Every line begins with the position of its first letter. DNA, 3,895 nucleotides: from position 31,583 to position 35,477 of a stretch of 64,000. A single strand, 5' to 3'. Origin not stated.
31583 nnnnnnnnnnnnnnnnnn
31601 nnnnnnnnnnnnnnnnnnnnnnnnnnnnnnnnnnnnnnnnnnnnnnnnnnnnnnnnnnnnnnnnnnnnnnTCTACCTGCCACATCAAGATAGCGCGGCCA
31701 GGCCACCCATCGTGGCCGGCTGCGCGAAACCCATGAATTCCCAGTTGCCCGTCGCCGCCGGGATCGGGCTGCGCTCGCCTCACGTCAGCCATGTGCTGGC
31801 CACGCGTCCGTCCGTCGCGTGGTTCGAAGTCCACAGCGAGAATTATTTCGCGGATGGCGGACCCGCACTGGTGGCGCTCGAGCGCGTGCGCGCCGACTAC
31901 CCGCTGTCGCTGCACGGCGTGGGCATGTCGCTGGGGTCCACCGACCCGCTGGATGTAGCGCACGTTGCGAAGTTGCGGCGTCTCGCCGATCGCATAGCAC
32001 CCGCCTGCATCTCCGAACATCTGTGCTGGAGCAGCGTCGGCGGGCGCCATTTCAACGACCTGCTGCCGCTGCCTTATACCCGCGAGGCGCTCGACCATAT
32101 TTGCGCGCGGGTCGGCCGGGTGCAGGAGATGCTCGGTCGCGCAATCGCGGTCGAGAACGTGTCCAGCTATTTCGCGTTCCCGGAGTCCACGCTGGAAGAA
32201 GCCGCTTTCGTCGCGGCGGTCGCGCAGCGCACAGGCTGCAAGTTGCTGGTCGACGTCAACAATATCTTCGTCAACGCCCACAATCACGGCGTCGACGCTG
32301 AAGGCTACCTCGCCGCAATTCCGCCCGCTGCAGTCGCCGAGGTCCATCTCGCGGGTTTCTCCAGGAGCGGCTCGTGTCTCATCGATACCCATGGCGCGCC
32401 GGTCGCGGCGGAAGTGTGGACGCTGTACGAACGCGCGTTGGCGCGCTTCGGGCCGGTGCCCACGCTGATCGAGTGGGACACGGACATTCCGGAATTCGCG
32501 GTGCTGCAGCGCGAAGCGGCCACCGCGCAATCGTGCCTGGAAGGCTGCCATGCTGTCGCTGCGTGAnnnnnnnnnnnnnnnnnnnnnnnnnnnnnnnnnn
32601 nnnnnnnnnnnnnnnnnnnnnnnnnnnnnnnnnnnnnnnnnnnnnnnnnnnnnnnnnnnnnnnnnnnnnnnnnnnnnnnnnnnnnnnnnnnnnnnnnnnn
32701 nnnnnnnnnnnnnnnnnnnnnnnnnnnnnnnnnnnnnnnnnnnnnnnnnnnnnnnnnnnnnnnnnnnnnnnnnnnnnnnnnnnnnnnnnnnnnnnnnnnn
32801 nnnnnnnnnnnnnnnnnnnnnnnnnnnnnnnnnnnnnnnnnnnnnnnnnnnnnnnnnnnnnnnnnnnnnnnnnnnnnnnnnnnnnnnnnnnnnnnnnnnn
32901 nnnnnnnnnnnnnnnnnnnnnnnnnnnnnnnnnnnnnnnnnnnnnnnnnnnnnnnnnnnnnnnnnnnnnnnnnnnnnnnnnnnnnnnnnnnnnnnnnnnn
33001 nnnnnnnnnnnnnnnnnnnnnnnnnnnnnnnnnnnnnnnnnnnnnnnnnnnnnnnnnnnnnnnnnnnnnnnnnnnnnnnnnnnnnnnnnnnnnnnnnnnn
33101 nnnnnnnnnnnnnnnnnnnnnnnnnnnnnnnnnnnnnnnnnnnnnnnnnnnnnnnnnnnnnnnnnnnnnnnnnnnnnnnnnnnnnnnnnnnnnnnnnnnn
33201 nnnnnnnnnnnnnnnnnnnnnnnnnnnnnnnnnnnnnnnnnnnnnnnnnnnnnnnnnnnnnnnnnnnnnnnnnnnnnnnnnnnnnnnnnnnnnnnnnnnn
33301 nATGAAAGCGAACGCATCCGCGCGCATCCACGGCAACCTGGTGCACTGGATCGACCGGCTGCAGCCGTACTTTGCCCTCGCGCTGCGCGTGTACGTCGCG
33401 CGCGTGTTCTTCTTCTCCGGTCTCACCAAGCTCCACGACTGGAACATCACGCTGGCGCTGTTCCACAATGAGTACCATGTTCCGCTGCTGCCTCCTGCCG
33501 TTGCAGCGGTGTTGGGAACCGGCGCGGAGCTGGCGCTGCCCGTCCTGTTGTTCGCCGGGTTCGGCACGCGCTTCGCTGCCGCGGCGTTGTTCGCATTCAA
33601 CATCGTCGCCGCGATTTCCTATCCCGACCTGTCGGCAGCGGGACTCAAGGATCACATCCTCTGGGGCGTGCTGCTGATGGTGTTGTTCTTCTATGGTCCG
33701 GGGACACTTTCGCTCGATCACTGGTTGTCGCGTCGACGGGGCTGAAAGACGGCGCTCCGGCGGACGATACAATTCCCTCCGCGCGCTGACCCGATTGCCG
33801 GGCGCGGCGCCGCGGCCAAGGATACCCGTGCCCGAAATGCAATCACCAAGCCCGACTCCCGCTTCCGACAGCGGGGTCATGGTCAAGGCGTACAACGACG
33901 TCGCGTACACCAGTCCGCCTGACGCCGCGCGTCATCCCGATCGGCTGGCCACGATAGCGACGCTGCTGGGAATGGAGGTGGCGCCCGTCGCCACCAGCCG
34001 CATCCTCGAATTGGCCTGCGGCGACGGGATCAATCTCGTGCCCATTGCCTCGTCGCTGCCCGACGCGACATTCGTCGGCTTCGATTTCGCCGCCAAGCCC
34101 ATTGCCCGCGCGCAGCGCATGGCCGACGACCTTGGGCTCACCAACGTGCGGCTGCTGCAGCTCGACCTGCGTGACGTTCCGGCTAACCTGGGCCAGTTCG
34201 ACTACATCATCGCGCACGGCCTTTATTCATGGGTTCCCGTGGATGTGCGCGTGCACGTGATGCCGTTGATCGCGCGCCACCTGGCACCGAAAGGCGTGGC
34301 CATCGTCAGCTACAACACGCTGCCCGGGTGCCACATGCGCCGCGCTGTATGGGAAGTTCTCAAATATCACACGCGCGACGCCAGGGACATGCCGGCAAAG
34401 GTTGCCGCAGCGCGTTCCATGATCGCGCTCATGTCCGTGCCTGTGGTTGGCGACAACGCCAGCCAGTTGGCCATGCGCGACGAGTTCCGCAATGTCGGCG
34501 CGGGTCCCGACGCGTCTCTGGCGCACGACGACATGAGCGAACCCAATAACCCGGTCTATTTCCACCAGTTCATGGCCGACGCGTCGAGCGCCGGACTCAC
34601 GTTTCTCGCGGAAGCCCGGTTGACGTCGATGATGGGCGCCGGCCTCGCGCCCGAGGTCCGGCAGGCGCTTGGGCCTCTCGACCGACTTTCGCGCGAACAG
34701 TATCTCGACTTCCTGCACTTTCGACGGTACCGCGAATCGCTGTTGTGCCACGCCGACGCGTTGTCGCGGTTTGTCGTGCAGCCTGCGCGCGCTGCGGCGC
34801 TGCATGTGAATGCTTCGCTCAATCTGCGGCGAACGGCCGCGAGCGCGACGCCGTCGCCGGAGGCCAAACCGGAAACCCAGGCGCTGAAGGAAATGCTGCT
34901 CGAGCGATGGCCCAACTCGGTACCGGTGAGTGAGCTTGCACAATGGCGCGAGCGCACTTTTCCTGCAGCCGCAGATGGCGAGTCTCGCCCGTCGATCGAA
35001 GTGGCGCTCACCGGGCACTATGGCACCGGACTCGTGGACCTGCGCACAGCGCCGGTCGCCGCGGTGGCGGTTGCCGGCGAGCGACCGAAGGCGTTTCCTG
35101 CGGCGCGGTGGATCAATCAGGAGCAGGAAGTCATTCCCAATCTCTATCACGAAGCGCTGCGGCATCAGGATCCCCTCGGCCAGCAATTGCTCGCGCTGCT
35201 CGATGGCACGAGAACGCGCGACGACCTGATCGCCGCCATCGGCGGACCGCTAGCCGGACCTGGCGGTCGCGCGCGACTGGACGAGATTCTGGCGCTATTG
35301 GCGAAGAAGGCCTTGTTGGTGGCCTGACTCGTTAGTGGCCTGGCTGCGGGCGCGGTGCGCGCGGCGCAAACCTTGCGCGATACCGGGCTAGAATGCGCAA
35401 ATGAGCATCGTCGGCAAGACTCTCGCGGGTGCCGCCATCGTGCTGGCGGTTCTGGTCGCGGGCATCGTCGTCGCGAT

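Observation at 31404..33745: Bufferin/gig-type MNIO RiPP operon: secreted 4-Cys DUF2282 peptide + DUF692 + DUF2063 + DoxX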

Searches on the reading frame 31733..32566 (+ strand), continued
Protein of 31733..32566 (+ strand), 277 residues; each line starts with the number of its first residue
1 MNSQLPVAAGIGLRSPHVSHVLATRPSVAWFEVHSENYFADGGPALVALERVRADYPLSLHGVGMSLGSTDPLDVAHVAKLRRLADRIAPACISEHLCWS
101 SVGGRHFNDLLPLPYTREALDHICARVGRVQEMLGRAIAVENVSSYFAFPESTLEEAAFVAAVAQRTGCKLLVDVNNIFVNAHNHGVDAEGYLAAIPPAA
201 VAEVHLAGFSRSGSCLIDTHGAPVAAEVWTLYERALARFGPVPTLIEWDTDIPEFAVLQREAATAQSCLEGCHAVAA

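Call 50: search_solved_structures(query=window:31733-32566:+, max_evalue=0.001, show_alignments=5)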
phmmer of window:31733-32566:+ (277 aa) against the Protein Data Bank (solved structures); distinct sequences matched with E-value up to 0.001: 8.
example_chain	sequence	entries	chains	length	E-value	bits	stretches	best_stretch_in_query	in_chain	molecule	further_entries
3bww_A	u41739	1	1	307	2.2e-38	135.2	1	9-210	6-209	Protein of unknown function DUF692/COG3220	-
8hci_D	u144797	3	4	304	5.7e-19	71.6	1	48-249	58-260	DUF692 family protein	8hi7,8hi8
7tcr_A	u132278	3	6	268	7e-09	38.5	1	78-250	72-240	Methanobactin biosynthesis cassette protein MbnB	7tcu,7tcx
7tcw_A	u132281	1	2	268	6.1e-08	35.4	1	78-211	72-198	Methanobactin biosynthesis cassette protein MbnB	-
7fc0_B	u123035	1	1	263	2.2e-07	33.6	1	55-227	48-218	Methanobactin biosynthesis cassette protein MbnB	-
7fc0_E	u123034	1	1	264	2.2e-07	33.6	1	55-227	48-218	Methanobactin biosynthesis cassette protein MbnB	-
7dz9_A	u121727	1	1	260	3.7e-05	26.3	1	50-230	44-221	MbnB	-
7dz9_B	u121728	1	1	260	3.7e-05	26.3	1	50-230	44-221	cpMbnB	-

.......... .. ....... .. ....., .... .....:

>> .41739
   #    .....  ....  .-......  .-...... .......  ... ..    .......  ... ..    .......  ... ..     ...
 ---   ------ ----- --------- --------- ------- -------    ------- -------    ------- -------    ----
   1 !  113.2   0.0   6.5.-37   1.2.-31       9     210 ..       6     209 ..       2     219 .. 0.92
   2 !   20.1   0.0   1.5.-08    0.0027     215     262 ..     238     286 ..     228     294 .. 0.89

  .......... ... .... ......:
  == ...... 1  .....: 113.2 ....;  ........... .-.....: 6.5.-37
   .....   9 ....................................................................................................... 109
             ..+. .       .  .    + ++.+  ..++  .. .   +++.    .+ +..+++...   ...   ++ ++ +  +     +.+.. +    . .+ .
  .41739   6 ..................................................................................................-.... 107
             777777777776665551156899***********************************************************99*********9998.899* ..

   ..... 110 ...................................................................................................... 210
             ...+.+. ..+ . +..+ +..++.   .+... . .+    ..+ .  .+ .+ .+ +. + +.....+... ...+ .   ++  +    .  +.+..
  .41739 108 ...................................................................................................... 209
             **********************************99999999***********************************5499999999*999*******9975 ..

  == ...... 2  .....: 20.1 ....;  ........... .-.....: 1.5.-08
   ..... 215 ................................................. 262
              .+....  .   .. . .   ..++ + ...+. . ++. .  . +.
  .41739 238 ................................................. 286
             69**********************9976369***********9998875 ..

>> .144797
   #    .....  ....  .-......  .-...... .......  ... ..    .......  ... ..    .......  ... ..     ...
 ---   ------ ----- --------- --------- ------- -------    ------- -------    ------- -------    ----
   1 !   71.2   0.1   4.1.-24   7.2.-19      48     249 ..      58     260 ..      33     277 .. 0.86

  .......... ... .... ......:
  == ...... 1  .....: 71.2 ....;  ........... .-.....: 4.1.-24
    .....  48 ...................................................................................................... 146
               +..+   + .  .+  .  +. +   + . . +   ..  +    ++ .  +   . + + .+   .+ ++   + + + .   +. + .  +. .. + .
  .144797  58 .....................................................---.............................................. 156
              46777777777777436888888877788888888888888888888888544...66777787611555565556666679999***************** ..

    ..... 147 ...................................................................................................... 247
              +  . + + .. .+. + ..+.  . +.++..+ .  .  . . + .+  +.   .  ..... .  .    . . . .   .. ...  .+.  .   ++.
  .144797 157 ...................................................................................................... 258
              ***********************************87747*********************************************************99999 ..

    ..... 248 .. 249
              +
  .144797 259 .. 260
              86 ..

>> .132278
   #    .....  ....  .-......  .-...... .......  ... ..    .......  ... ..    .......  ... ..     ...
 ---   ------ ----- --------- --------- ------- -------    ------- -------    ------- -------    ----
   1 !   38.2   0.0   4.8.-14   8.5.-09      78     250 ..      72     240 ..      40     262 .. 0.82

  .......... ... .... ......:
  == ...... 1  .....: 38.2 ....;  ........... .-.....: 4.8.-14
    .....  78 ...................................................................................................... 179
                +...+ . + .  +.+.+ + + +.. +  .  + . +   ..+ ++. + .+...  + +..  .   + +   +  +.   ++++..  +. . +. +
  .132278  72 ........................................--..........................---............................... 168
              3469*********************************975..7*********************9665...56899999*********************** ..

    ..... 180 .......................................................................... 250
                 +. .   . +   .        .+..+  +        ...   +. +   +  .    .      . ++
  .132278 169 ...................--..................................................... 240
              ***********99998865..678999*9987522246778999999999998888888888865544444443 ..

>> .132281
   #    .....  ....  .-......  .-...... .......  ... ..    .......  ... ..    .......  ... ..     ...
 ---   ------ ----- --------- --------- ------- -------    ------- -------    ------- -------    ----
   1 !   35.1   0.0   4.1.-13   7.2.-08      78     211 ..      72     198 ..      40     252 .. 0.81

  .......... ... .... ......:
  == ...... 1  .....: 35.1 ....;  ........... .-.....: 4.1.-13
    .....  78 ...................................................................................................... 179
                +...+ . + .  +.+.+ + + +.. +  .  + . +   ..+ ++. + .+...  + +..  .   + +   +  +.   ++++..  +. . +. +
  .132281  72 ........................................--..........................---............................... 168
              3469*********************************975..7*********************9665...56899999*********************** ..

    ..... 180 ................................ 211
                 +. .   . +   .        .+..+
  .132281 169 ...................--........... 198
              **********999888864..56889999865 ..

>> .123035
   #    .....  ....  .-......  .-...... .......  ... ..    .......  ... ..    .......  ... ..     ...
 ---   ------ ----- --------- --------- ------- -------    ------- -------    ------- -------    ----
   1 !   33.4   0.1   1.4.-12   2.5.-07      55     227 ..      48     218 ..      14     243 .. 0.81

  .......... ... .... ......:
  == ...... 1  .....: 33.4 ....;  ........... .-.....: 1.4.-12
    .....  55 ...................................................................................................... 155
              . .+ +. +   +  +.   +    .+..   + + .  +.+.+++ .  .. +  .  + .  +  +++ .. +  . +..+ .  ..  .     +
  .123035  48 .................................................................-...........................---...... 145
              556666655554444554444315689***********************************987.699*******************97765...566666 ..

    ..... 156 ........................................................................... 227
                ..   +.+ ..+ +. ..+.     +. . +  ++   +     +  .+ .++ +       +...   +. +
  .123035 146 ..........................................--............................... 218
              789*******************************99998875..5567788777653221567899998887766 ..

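Call 52: get_annotated_region(hit=H4, flank=5000)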
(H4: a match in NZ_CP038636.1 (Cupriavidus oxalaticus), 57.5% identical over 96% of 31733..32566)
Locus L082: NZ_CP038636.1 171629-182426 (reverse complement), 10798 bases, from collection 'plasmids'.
description: Cupriavidus oxalaticus strain X32 plasmid unnamed1, complete sequence
organism: Cupriavidus oxalaticus (NCBI taxid 96344)
taxonomy: Bacteria; Pseudomonadota; Betaproteobacteria; Burkholderiales; Burkholderiaceae; Cupriavidus; Cupriavidus oxalaticus
host: -; source: whole organism,sewage sludge; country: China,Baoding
typing (MOB-suite, as given by PLSDB): mobilizable; relaxase MOBP,MOBP
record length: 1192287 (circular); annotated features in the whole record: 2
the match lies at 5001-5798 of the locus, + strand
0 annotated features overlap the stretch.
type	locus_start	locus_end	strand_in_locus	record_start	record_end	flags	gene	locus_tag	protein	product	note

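Call 90: find_related_loci(query=A6, collection=metagenome_contigs, flank=4000)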
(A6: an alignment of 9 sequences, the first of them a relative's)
Query A6 (197 aa) in metagenome_contigs; peptide patterns used: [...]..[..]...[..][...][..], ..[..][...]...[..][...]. (x = any residue, [..] = any of these).
600 stretches matched a pattern (row limit reached: there are more); 229 encode a relative of the query (tblastn E <= 1e-3); the best 80 are kept; 80 distinct loci.
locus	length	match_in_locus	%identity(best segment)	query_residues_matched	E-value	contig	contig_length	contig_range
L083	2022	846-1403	76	9-194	7e-104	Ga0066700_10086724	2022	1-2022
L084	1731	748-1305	66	10-194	1e-86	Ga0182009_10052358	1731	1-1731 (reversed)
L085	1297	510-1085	61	5-195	5e-87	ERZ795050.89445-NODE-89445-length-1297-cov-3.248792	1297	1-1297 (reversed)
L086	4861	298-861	69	7-193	6e-79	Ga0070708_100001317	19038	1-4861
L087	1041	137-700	66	13-197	1e-83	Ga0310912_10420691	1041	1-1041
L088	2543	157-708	57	11-195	3e-72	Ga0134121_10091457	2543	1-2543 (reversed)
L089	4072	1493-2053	57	8-194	2e-70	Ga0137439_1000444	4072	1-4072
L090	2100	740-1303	57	7-194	2e-70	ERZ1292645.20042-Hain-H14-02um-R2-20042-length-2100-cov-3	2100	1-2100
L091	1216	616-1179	55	4-194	2e-73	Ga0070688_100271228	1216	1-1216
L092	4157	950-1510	54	5-196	5e-68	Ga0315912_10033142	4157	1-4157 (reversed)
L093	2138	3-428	70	56-196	1e-68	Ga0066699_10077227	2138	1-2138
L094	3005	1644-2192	53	10-193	2e-67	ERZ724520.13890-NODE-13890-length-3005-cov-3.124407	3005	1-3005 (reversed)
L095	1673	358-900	56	17-194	1e-68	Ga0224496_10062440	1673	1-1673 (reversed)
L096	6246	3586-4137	53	7-196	6e-66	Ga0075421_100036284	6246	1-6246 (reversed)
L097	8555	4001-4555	54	4-194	1e-65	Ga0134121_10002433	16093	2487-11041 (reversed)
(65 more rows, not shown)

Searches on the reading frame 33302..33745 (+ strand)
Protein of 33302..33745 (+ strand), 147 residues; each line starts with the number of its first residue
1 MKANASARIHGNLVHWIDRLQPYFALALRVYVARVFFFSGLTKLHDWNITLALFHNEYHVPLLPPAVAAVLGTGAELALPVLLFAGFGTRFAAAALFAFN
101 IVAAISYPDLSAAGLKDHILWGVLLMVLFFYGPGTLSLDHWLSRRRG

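Call 4: search_protein_families(library=pfam, proteins=[window:33302-33745:+], max_evalue=0.01)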
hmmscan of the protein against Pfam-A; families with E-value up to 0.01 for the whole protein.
window:33302-33745:+ (147 aa): 3 families
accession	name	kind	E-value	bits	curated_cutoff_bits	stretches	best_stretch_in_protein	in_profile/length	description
PF07681.17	DoxX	-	4.4e-15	56.5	23.6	1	25-105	2-81/85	DoxX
PF07291.16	MauE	-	0.00058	20.6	27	1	22-101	2-81/128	Methylamine utilisation protein MauE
PF04173.18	DoxD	-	0.0025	18.2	22.7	0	73-145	72-147/167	TQO small subunit DoxD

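Call 7: search_protein_families(library=ncbifam, proteins=[window:33302-33745:+], max_evalue=0.01)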
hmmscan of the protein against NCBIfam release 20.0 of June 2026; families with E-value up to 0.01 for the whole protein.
window:33302-33745:+ (147 aa): 2 families
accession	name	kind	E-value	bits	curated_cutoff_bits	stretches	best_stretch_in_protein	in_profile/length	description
NF050144.1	matur_HvfX_fam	equivalog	2.8e-16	60.1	80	2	25-106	4-86/165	HvfX family Cu-binding RiPP maturation protein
NF045576.1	BT_3928_fam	equivalog_domain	0.0064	15.6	250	1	27-101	4-83/358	BT_3928 family protein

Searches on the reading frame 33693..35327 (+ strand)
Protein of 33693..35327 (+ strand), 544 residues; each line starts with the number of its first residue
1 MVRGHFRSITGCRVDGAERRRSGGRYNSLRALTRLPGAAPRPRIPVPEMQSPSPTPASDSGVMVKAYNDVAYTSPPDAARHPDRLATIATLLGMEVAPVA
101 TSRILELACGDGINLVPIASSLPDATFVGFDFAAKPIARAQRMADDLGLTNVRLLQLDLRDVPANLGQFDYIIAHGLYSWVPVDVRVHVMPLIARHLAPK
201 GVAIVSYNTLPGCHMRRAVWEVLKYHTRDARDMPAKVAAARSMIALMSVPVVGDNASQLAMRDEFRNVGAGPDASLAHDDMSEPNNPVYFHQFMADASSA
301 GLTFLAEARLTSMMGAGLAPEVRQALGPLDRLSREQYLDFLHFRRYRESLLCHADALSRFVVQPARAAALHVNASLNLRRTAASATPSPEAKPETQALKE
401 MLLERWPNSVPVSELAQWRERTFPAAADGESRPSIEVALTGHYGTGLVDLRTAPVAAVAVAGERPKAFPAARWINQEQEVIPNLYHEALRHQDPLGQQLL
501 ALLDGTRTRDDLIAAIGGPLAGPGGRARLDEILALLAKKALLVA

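Call 4: search_protein_families(library=pfam, proteins=[window:33693-35327:+], max_evalue=0.01)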
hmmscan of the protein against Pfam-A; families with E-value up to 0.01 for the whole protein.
window:33693-35327:+ (544 aa): 8 families
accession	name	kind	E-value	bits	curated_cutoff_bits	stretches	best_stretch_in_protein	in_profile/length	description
PF10119.14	MethyTransf_Reg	-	1e-18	68.3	25.5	1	273-353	2-84/84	Predicted methyltransferase regulatory domain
PF13649.12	Methyltransf_25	-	8e-16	59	27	1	104-201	1-97/97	Methyltransferase domain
PF08242.18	Methyltransf_12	-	9e-13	49.2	30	1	105-202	1-97/98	Methyltransferase domain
PF13847.12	Methyltransf_31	-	1.9e-12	47.5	27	1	102-209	5-113/145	Methyltransferase domain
PF08241.18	Methyltransf_11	-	2.3e-09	38.2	21.2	1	105-204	1-94/95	Methyltransferase domain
PF21782.3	PKMT_2nd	-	2.7e-09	37.7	27.8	1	463-516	1-54/98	PKMT, C-terminal winged helix domain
PF13489.12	Methyltransf_23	-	2.6e-07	30.9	27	1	99-210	21-121/164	Methyltransferase domain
PF02390.23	Methyltransf_4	-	3.2e-05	23.9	24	1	103-159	4-60/173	Putative methyltransferase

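Call 7: search_protein_families(library=ncbifam, proteins=[window:33837-35327:+], max_evalue=0.01)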
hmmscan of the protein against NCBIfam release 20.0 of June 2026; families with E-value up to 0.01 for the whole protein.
window:33837-35327:+ (496 aa): 19 families
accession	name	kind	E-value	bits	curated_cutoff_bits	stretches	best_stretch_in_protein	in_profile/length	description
NF040539.1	AST_met_ArsM_2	exception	1.1e-08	35.2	240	1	48-156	52-162/262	putative arsinothricin biosynthesis methyltransferase ArsM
NF043040.1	corrin_prot_MT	hypoth_equivalog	2.6e-07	30.3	180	1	52-176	41-166/216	corrinoid protein-associated methyltransferase CpaM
TIGR00091.1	TIGR00091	equivalog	7.6e-07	28.7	112.65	1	55-116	19-80/194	tRNA (guanosine(46)-N7)-methyltransferase TrmB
TIGR02072.1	BioC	equivalog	1.7e-06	28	184.95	1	51-159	33-134/244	malonyl-ACP O-methyltransferase BioC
TIGR03534.1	RF_mod_PrmC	equivalog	2.2e-06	27.3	199.1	1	53-126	89-162/253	peptide chain release factor N(5)-glutamine methyltransferase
NF041536.1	ArsM_DUF2284_UU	exception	2.7e-06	26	575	1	54-158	78-181/459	arsenite methyltransferase/DUF2284 domain selenoprotein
NF041537.1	ArsM_AhpD_UU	exception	9e-06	24.7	510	1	54-159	78-182/345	arsenite methyltransferase/AhpD domain selenoprotein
NF001080.0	PRK00121.2-2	equivalog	1.8e-05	24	132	1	56-112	50-106/224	tRNA (guanosine(46)-N7)-methyltransferase TrmB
NF047649.1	MTase_UXPK_star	exception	0.00056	19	460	1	55-131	80-157/283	methyltransferase/UXPK-star double selenoprotein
TIGR01983.1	UbiG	equivalog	0.00075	18.9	102.95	1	48-158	45-152/228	bifunctional 2-polyprenyl-6-hydroxyphenol methylase/3-demethylubiquinol 3-O-methyltransferase UbiG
TIGR04543.1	ketoArg_3Met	equivalog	0.0016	17.6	425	1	48-103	145-200/336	2-ketoarginine methyltransferase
NF045667.1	MTase_DVU1556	equivalog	0.0032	16.9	155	1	52-158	22-120/213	DVU_1556 family methyltransferase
NF010703.0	PRK14103.1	equivalog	0.0035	16.8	320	1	47-137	24-106/256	trans-aconitate 2-methyltransferase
NF008823.0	PRK11873.1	subfamily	0.0036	16.8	263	1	55-157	80-181/272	arsenite methyltransferase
NF001243.0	PRK00216.1-4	equivalog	0.0037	16.6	235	1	52-157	47-151/237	demethylmenaquinone methyltransferase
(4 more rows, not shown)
